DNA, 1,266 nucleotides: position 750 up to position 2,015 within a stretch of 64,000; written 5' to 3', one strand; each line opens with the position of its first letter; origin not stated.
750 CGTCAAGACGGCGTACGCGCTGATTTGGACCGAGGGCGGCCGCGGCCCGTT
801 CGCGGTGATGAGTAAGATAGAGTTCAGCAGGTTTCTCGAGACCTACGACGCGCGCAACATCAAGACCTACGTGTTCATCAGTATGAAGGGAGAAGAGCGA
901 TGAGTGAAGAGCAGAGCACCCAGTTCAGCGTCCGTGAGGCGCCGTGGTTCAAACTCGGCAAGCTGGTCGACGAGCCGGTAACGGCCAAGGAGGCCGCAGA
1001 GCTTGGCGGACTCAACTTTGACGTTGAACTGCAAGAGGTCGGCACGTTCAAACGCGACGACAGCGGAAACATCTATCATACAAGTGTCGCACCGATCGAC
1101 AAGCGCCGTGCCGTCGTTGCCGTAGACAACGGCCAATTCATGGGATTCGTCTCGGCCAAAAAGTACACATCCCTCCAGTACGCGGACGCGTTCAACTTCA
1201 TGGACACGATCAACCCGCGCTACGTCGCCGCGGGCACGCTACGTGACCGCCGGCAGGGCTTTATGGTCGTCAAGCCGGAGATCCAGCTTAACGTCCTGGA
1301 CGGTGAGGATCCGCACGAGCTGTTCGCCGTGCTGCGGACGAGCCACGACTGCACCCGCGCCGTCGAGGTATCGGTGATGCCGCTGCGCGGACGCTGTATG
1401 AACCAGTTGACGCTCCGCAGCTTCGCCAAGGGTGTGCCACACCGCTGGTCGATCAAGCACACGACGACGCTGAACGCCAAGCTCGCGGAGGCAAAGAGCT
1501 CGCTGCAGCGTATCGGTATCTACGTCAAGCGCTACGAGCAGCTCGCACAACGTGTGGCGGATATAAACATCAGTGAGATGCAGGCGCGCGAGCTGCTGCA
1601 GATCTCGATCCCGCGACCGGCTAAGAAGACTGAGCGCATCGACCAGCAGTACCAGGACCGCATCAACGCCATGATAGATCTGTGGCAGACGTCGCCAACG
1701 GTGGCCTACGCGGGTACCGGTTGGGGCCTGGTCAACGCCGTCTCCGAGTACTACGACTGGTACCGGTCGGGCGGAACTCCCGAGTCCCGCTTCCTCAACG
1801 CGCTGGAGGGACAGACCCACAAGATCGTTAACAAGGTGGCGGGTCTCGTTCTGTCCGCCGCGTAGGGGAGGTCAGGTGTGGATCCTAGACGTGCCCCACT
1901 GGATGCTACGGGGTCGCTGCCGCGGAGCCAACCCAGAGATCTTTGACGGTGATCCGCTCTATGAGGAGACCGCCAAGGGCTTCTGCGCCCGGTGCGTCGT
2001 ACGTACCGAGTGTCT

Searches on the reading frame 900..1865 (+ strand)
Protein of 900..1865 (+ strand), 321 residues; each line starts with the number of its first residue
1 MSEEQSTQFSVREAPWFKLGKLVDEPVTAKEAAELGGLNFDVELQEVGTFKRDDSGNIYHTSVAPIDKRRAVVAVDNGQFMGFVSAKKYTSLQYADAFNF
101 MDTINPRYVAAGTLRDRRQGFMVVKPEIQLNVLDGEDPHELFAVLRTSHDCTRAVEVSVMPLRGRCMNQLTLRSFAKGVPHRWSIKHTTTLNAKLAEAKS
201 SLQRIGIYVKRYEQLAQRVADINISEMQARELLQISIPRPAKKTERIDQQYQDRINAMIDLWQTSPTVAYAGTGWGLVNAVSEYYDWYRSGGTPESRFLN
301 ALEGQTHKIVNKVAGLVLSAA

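Call 37: search_protein_families(library=pfam, proteins=[window:900-1865:+], max_evalue=0.001)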
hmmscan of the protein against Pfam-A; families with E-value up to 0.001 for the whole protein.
window:900-1865:+ (321 aa): 1 family
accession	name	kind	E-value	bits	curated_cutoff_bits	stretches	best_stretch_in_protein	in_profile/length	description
PF06067.16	DUF932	-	9.3e-31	107.8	23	1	86-290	6-211/227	Domain of unknown function (DUF932)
